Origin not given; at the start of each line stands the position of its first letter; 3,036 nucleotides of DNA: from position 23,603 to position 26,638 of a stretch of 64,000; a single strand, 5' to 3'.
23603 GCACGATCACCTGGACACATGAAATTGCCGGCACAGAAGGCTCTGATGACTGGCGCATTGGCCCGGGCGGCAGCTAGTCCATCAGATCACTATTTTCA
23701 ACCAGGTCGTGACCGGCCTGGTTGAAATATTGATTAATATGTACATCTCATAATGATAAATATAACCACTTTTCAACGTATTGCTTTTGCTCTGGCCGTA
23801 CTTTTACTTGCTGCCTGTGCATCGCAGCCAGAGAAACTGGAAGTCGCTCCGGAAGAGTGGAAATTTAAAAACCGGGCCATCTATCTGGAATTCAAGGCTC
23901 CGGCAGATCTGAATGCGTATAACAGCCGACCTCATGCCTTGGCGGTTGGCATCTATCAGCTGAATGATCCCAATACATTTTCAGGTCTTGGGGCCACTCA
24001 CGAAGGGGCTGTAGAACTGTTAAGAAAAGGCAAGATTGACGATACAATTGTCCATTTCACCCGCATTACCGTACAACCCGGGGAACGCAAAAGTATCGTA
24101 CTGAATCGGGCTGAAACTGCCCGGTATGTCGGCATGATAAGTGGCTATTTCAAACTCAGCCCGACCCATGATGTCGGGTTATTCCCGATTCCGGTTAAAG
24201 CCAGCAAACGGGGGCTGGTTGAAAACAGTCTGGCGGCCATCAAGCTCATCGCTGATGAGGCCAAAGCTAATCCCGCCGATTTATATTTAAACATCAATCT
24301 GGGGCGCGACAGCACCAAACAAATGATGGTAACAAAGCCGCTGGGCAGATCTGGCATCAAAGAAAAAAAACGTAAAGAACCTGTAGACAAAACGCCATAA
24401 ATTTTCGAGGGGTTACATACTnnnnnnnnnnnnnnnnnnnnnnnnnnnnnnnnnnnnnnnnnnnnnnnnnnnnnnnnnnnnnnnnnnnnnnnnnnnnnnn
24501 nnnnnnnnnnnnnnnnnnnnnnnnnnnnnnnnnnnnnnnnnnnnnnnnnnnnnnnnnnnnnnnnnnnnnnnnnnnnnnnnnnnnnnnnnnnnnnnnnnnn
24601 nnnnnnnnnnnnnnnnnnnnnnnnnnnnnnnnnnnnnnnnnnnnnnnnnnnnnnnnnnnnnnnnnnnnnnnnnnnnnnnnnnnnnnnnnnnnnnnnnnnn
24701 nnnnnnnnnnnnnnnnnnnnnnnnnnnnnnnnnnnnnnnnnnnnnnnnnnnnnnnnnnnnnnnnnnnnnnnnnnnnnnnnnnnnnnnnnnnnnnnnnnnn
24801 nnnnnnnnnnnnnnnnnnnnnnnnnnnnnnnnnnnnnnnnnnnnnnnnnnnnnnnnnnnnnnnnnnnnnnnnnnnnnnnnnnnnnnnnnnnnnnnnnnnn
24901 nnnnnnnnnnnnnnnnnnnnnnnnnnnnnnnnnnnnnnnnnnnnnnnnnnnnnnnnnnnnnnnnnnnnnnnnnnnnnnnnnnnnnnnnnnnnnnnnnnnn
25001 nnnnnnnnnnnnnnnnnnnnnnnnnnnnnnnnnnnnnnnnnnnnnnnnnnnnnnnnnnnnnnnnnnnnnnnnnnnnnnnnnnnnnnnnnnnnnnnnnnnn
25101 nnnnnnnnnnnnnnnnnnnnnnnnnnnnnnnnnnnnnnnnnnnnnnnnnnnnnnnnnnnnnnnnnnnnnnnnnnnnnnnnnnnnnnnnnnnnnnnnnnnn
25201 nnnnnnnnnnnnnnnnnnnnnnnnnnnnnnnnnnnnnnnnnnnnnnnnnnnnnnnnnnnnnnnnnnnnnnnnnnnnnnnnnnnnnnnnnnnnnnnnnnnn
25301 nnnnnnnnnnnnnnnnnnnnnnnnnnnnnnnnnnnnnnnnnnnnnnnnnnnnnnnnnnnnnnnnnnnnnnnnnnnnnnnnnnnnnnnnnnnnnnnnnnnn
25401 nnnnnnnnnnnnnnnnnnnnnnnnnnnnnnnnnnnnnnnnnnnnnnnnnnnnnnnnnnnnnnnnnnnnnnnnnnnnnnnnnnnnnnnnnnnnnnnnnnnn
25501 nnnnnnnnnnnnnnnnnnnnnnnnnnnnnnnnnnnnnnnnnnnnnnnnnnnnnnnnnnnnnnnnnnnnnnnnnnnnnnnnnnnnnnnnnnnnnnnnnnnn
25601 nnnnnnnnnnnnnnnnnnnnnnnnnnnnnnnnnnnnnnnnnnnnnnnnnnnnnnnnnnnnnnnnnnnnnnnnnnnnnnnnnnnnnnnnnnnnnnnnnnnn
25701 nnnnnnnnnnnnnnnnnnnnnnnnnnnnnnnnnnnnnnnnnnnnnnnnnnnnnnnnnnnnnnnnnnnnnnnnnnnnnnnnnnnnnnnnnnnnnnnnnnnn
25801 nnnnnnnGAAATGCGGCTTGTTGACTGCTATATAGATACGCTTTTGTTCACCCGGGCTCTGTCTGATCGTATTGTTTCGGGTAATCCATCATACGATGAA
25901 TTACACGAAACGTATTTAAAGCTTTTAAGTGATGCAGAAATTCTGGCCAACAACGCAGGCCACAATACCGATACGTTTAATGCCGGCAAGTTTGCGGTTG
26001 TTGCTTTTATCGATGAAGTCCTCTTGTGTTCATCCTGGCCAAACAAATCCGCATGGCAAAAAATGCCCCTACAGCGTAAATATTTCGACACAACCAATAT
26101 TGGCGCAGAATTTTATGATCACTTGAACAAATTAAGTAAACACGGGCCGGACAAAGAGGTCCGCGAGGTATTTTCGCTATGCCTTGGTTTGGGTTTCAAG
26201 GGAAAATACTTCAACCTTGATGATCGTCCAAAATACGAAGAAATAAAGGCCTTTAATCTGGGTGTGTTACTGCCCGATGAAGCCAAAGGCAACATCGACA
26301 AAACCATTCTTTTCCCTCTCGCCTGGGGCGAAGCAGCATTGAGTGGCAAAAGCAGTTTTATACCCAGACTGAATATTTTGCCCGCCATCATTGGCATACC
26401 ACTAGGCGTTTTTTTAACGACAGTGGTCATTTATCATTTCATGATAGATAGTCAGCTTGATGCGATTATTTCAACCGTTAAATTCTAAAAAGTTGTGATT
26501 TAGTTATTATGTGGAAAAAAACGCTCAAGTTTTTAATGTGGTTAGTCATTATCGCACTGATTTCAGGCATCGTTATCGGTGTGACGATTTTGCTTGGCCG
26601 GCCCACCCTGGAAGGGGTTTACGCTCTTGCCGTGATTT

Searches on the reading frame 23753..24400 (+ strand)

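Call 6: search_protein_families(library=pfam, proteins=[window:23753-24400:+], max_evalue=0.001)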
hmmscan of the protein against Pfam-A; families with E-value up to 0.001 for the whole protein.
window:23753-24400:+ (215 aa): 1 family
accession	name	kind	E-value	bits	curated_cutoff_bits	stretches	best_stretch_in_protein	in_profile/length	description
PF12790.13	T6SS-SciN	-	1.5e-13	51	27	1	43-150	3-108/120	Type VI secretion lipoprotein, VasD, EvfM, TssJ, VC_A0113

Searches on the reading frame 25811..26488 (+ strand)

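Call 6: search_protein_families(library=pfam, proteins=[window:25811-26488:+], max_evalue=0.001)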
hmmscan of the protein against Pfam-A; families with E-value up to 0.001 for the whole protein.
window:25811-26488:+ (225 aa): 1 family
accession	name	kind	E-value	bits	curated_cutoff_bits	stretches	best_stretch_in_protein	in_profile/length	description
PF09850.14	DotU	-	4.5e-33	115.1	27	1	3-210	2-204/205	Type VI secretion system protein DotU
